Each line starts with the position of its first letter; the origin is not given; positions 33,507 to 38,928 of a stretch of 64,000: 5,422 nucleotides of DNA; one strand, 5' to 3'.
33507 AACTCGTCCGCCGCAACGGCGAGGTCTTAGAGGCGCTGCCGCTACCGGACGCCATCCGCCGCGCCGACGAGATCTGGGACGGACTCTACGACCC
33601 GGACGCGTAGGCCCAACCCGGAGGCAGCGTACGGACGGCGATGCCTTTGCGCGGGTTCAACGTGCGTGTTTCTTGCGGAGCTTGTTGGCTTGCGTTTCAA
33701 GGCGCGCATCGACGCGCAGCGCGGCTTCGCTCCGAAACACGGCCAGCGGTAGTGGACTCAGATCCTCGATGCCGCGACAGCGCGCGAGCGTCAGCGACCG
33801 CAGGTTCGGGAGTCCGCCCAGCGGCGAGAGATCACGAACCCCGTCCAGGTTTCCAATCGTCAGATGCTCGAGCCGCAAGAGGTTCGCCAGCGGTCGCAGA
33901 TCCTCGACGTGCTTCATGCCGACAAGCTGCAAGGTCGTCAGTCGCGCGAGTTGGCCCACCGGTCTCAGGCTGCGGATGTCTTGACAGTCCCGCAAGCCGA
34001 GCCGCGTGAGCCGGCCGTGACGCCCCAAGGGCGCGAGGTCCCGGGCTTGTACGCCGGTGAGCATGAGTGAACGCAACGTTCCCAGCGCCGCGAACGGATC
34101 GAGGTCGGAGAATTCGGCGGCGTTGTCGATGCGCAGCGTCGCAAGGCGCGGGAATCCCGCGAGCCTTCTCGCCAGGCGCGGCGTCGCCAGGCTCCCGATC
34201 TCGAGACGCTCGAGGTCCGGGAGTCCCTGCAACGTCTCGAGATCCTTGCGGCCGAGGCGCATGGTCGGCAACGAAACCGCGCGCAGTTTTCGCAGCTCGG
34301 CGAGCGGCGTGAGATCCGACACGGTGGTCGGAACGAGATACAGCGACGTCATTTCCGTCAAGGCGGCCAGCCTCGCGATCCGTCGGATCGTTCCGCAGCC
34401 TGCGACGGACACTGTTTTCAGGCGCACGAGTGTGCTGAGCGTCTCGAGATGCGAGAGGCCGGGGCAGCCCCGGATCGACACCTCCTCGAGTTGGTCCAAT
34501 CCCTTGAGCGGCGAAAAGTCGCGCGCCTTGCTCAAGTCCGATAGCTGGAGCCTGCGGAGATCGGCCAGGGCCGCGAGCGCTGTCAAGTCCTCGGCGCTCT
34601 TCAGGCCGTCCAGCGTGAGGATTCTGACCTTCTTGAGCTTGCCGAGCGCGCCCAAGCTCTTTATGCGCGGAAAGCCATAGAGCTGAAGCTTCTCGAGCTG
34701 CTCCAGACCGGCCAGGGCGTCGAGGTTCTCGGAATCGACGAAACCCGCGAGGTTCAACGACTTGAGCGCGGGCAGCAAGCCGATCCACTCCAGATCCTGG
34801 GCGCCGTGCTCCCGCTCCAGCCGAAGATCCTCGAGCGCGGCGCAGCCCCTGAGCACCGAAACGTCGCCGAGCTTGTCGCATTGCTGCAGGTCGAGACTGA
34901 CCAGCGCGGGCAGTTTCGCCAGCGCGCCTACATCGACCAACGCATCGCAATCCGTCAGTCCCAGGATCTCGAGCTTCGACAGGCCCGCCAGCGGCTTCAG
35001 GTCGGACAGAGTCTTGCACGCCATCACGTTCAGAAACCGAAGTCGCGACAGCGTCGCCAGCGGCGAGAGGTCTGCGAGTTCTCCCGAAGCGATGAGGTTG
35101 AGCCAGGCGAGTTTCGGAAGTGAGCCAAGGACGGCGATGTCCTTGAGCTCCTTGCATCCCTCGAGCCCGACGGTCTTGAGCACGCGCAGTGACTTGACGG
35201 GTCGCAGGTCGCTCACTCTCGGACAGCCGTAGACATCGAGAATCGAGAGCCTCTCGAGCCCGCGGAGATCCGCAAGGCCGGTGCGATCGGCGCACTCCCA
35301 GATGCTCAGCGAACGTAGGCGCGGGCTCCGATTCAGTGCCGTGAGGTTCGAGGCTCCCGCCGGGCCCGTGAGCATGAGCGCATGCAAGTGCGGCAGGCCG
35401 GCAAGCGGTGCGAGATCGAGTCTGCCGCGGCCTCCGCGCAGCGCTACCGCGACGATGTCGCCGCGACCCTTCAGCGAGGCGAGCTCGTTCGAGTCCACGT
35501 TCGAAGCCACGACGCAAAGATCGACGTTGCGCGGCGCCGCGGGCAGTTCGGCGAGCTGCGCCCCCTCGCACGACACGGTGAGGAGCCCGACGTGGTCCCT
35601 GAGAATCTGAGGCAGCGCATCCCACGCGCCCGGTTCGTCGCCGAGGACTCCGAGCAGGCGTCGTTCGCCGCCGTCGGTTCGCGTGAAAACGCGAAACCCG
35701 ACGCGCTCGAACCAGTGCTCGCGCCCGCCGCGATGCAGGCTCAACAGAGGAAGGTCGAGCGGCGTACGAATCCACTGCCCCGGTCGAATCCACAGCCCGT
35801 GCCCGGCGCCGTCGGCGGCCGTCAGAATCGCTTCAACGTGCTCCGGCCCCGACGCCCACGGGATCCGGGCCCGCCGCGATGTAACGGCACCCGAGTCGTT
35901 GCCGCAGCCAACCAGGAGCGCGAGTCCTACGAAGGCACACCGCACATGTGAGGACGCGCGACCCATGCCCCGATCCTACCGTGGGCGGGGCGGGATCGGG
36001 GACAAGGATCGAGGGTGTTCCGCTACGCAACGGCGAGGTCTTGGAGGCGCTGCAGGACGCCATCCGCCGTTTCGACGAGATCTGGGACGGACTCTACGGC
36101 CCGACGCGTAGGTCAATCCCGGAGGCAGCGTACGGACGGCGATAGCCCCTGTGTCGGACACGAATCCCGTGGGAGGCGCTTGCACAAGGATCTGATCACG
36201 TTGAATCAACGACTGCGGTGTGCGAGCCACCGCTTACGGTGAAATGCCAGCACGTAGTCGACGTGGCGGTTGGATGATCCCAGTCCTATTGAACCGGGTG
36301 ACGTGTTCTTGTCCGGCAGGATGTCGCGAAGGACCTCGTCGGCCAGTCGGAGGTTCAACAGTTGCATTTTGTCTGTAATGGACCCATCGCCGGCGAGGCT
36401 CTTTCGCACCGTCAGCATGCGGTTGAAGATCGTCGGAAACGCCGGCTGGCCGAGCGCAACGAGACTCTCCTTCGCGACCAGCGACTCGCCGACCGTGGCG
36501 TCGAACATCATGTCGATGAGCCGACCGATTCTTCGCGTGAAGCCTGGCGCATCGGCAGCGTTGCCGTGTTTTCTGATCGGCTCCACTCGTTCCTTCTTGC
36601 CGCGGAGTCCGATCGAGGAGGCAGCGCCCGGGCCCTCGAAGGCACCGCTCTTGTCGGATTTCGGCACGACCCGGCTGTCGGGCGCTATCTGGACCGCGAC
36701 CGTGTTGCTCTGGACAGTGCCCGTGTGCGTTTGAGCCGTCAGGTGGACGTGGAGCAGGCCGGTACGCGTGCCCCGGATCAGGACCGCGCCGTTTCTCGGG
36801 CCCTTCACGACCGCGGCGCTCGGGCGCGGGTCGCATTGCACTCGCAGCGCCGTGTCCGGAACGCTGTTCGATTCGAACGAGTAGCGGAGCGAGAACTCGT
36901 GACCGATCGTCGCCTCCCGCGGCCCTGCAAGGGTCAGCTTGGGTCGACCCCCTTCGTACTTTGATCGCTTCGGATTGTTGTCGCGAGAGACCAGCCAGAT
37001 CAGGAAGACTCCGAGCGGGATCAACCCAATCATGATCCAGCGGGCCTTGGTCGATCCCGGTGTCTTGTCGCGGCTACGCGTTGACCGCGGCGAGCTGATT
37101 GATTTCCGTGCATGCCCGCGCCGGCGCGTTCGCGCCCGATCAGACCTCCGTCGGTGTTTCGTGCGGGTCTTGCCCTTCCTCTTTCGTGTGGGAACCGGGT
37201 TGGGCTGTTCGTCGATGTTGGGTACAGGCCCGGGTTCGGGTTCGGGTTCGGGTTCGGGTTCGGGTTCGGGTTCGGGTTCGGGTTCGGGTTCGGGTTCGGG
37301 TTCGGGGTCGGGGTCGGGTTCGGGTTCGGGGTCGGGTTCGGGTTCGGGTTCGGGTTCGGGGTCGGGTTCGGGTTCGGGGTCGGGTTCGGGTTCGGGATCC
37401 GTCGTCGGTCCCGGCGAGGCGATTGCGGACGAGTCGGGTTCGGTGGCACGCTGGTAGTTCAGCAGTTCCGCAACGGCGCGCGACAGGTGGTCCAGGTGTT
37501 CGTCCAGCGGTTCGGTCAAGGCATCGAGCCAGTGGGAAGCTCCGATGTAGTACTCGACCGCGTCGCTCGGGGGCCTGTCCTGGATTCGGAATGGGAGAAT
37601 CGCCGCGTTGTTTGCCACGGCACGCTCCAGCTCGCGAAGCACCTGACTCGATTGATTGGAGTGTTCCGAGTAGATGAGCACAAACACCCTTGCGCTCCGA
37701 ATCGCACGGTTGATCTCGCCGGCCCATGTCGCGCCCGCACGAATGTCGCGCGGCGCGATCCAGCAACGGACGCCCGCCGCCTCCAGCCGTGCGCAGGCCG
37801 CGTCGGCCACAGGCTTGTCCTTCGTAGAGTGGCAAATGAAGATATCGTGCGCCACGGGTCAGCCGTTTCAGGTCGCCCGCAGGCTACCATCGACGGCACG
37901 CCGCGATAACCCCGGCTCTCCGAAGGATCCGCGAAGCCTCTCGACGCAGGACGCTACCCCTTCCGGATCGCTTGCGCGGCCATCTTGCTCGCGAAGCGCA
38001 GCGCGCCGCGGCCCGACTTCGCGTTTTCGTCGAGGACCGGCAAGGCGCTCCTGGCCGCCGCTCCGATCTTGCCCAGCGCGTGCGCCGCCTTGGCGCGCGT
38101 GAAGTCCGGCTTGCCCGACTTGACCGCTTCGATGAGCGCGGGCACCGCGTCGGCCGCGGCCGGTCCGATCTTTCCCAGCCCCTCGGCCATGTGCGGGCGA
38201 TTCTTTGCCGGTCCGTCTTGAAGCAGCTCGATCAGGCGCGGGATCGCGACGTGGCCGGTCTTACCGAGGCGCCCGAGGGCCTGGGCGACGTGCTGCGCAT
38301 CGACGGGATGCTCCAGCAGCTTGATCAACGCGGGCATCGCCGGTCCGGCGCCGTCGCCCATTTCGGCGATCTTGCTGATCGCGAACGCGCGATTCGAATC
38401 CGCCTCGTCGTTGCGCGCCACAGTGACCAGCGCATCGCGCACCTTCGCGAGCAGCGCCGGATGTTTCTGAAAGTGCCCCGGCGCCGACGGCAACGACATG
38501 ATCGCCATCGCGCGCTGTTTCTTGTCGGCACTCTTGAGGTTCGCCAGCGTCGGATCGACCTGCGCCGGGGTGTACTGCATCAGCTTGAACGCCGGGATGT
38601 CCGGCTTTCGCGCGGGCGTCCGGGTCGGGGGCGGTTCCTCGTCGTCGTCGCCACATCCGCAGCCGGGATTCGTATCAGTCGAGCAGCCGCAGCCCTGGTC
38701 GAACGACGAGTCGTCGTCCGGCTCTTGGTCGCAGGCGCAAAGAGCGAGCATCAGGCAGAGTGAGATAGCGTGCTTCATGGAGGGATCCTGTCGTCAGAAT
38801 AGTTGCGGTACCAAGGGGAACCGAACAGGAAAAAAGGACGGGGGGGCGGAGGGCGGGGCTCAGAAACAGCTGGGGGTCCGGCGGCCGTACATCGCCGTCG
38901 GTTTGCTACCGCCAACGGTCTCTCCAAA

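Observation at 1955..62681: Twenty exact copies of a non-palindromic 12-mer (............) concentrated at gene boundaries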

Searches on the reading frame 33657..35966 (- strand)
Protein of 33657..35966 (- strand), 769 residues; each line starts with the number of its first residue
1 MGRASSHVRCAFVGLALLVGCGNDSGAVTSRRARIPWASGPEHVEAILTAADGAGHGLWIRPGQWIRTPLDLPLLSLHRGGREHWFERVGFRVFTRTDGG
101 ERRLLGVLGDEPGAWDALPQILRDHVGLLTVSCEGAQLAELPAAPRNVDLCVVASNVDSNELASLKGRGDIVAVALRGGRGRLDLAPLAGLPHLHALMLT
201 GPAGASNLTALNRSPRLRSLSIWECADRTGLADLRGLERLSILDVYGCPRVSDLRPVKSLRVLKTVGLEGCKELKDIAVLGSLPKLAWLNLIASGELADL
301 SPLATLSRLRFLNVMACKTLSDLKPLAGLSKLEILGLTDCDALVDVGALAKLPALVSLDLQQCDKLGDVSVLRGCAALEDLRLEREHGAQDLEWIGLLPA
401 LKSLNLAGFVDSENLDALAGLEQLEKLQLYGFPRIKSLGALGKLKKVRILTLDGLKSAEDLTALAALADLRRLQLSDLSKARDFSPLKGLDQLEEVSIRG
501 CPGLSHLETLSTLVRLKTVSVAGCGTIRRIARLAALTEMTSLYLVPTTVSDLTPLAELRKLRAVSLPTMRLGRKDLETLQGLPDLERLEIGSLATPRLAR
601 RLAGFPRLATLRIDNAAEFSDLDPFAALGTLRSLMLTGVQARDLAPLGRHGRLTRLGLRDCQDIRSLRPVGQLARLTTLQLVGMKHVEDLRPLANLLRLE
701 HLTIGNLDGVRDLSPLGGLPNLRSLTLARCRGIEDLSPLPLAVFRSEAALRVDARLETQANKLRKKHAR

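Call 7: search_protein_families(library=pfam, proteins=[window:33657-35966:-])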
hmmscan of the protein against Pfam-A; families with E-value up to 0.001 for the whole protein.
window:33657-35966:- (769 aa): 8 families
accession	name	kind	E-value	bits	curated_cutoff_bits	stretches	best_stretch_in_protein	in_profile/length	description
PF12799.13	LRR_4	-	1e-32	111.8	27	1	698-740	2-43/44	Leucine Rich repeats (2 copies)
PF25019.1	LRR_R13L1-DRL21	-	1.1e-29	103.3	27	0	441-501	68-127/127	R13L1/DRL21 LRRs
PF23952.1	LRR_EndoS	-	3.6e-20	72.8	27.9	1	433-520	33-112/116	Endo-beta-N-acetylglucosaminidase EndoS LRR domain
PF23598.1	LRR_14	-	5.7e-17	61.9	40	2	435-662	12-250/353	Leucine-rich repeat region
PF23247.1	LRR_RPS2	-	4.6e-13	49.9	27.9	0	489-590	26-130/160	Plant disease resistance protein RPS2-like, leucine-rich repeats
PF25013.1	LRR_Zer-1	-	1.3e-12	48.4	27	0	303-365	4-66/137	Zer-1-like, Leucine-rich repeats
PF14580.12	LRR_9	-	1.2e-06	28.7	30.5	0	503-566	53-120/175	Leucine-rich repeat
PF23622.1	LRR_At1g61320_AtMIF1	-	2e-06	27.9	26.9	0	492-592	118-216/384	At1g61320/AtMIF1, LRR domain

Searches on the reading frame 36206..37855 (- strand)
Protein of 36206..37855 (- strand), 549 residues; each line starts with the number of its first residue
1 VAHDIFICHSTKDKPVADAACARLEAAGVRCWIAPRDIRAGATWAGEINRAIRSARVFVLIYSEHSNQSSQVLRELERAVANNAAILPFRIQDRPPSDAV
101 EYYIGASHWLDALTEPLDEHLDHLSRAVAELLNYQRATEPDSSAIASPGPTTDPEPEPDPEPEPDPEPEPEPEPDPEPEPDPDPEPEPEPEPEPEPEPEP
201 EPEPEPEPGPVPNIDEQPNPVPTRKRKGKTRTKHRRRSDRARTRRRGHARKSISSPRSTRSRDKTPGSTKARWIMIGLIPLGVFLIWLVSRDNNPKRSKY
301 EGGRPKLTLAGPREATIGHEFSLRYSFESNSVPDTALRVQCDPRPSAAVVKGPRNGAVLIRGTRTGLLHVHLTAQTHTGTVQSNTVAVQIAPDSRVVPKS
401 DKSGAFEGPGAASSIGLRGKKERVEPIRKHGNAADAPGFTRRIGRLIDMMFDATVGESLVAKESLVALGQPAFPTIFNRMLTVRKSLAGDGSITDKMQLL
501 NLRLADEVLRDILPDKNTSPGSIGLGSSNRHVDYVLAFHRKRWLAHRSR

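Call 39: search_protein_families(library=pfam, proteins=[window:36206-37855:-], max_evalue=0.001)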
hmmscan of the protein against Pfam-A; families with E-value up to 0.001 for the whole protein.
window:36206-37855:- (549 aa): 3 families
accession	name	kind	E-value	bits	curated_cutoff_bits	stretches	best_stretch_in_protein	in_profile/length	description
PF13676.11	TIR_2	-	3.9e-23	82.7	28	1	5-115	1-111/122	TIR domain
PF01582.25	TIR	-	1.6e-06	28.5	21.3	1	2-82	1-83/179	TIR domain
PF05887.16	Trypan_PARP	-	4.1e-05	24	100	1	151-209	56-112/134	Procyclic acidic repetitive protein (PARP)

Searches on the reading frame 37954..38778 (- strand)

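Call 39: search_protein_families(library=pfam, proteins=[window:37954-38778:-], max_evalue=0.001)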
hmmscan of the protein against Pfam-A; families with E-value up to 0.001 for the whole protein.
window:37954-38778:- (274 aa): 3 families
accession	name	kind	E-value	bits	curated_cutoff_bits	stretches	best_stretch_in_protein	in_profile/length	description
PF13646.12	HEAT_2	-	1.5e-17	64.1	27.7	2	179-263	1-82/88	HEAT repeats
PF03130.22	HEAT_PBS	-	1e-09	38.3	20.9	0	164-188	5-27/27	PBS lyase HEAT-like repeat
PF13513.12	HEAT_EZ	-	2e-07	31.8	27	0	203-238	21-55/55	HEAT-like repeat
